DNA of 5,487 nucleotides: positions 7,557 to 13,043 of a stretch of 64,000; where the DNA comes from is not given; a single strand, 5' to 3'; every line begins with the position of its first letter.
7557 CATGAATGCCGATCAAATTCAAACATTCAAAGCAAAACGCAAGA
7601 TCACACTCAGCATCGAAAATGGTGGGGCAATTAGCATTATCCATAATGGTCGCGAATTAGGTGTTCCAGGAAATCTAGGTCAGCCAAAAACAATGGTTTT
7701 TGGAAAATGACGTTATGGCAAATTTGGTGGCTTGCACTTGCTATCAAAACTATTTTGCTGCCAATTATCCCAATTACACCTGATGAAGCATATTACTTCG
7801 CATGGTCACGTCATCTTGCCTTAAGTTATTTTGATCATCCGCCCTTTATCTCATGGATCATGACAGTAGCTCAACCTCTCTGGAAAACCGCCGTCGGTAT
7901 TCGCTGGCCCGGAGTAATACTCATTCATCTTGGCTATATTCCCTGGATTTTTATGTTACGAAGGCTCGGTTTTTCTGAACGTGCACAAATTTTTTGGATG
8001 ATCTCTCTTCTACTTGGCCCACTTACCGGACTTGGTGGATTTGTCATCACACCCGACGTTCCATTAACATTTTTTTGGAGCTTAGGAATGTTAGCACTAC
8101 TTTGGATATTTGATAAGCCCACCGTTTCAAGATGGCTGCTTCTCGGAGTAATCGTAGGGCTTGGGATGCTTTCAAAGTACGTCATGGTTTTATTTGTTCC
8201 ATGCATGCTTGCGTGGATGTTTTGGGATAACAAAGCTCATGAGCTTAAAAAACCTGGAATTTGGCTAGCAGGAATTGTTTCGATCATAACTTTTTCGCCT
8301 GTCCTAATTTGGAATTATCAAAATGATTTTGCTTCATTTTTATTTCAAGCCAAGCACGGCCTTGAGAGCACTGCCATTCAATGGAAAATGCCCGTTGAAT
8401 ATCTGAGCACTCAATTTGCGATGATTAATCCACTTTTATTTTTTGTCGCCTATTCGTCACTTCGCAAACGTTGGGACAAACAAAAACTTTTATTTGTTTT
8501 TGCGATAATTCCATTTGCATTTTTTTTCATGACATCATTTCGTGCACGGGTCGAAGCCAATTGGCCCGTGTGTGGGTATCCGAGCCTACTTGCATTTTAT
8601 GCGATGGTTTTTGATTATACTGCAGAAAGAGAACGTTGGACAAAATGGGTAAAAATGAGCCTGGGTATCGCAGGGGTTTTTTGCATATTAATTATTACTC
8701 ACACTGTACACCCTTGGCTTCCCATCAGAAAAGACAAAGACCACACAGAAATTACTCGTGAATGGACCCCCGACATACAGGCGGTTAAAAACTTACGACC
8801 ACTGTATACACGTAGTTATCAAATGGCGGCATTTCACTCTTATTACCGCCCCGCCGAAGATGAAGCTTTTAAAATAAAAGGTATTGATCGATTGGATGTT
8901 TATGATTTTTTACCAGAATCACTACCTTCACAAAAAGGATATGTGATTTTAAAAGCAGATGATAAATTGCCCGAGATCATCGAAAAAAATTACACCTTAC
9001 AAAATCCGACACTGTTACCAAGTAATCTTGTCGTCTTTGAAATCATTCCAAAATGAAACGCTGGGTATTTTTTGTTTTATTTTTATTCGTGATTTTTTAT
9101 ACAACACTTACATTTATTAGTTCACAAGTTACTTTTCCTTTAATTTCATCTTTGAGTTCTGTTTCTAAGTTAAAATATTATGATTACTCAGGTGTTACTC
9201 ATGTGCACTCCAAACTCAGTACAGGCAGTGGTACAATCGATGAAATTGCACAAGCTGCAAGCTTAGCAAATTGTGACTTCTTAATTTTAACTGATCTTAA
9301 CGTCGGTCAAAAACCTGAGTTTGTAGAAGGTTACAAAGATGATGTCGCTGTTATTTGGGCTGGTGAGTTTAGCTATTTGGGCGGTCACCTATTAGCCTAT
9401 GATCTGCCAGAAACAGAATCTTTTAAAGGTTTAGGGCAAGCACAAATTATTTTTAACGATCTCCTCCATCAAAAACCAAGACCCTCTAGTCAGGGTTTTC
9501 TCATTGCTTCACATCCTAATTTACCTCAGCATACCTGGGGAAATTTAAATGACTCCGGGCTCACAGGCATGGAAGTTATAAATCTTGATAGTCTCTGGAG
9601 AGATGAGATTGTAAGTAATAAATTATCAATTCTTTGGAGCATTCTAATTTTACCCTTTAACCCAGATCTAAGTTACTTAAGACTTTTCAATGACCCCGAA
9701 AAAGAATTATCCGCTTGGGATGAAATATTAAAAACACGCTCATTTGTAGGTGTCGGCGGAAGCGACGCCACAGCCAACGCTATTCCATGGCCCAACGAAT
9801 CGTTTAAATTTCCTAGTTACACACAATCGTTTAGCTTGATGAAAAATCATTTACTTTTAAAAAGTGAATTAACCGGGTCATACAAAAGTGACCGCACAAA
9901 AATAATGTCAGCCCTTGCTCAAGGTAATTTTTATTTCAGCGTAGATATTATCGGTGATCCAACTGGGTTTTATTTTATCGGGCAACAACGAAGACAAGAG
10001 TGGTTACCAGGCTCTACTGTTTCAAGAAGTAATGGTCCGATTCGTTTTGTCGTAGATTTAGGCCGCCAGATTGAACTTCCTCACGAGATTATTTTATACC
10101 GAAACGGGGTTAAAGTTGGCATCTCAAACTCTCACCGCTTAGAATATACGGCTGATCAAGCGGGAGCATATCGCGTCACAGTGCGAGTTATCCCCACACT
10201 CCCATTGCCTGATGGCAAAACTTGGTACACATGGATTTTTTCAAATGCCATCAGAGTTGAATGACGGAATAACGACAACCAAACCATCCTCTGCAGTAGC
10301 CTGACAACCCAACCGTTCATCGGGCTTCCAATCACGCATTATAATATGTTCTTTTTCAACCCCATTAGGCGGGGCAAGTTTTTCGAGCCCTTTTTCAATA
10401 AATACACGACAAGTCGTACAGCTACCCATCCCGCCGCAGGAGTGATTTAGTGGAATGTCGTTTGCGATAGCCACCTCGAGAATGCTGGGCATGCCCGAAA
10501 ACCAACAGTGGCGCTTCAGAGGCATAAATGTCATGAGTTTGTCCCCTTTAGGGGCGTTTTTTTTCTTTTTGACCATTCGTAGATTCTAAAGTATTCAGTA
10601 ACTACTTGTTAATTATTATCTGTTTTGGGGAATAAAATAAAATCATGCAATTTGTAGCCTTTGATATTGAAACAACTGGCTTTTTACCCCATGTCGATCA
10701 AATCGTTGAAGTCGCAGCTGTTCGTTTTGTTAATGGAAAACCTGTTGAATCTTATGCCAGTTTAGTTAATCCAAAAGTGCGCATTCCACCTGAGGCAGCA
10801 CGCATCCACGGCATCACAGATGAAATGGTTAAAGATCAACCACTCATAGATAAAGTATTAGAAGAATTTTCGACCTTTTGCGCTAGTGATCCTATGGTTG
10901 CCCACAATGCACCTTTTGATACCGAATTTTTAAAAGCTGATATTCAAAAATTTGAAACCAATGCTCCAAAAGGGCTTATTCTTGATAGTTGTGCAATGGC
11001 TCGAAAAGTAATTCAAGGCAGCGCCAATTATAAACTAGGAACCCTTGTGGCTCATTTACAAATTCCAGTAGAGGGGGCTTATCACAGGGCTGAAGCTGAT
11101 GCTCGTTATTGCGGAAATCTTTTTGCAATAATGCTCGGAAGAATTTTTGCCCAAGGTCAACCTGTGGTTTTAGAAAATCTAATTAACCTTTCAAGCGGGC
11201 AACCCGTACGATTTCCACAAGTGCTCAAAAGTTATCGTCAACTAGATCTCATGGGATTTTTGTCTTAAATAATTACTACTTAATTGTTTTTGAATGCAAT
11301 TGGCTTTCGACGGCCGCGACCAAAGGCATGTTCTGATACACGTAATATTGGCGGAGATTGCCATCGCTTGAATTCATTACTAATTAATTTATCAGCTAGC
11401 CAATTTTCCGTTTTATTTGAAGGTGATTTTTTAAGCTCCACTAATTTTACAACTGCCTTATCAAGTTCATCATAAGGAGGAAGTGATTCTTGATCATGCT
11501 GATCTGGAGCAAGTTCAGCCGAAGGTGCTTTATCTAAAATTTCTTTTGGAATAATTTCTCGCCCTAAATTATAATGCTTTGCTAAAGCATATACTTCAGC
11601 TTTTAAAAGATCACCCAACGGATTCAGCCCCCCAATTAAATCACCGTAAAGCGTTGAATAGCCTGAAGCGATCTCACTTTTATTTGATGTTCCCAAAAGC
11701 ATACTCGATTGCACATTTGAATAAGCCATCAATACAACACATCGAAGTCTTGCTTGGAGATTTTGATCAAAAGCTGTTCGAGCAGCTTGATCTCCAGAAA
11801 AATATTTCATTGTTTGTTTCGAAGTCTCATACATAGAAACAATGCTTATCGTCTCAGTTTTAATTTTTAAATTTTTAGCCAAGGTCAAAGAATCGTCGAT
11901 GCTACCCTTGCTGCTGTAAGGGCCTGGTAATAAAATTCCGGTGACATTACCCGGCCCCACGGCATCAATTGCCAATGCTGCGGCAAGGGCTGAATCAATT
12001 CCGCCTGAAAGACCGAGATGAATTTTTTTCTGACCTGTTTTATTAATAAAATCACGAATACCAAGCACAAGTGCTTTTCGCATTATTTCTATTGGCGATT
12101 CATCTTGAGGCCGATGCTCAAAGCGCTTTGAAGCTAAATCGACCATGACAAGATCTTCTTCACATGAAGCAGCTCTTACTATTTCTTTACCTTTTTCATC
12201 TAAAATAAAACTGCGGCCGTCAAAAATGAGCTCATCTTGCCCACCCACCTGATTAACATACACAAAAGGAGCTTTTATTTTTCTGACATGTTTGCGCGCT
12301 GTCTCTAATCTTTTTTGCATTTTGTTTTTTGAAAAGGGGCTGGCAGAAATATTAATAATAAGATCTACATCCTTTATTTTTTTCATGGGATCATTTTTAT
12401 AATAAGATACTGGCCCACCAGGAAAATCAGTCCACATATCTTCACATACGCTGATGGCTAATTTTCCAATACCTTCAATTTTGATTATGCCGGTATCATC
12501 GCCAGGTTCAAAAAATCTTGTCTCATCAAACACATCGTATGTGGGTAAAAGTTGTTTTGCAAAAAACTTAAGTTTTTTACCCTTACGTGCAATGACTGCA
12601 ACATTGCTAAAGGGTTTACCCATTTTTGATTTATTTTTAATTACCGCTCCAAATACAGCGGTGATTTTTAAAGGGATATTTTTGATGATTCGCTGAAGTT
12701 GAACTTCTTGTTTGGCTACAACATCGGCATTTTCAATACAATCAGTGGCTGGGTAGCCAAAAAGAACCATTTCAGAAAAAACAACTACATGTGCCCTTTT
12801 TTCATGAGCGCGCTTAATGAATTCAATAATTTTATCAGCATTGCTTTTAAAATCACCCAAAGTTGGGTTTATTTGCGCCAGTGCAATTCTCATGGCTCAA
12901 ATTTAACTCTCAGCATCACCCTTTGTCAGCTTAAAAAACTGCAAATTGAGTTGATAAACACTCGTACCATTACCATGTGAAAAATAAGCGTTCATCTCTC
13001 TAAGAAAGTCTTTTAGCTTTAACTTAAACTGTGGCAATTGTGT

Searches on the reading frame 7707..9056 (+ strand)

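Call 22: search_protein_families(library=pfam, proteins=[window:7707-9056:+], max_evalue=0.001)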
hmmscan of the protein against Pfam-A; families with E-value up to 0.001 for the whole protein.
window:7707-9056:+ (449 aa): 2 families
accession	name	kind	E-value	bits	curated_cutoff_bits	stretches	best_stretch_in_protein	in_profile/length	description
PF13231.12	PMT_2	-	2.2e-24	86.9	26.1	1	43-202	1-160/160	Dolichyl-phosphate-mannose-protein mannosyltransferase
PF02366.24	PMT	-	1.3e-05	25.3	22.7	1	40-205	58-236/245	Dolichyl-phosphate-mannose-protein mannosyltransferase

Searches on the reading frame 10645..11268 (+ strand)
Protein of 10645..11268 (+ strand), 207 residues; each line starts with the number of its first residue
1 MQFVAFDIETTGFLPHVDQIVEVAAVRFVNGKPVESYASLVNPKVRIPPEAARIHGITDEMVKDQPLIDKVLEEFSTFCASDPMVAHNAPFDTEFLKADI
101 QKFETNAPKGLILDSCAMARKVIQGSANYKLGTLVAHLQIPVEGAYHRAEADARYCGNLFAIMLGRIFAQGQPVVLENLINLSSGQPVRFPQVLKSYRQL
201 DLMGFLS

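Call 22: search_protein_families(library=pfam, proteins=[window:10645-11268:+], max_evalue=0.001)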
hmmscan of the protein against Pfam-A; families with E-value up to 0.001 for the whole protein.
window:10645-11268:+ (207 aa): 2 families
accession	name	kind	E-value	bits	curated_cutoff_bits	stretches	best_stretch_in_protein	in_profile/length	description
PF00929.31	RNase_T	-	5.6e-35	121.7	24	1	4-160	1-164/164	Exonuclease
PF16473.11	Rv2179c-like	-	3.6e-07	30.5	27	1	4-161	3-174/177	3'-5' exoribonuclease Rv2179c-like domain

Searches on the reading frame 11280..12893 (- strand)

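Call 23: search_protein_families(library=pfam, proteins=[window:11280-12893:-], max_evalue=0.001)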
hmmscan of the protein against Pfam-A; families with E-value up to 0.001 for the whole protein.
window:11280-12893:- (537 aa): 2 families
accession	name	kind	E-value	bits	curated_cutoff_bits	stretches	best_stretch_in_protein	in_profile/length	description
PF02540.23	NAD_synthase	-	1.6e-62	211.3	21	1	274-495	4-215/242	NAD synthase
PF00795.27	CN_hydrolase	-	3.7e-20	72.8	23.2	1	2-257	1-250/256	Carbon-nitrogen hydrolase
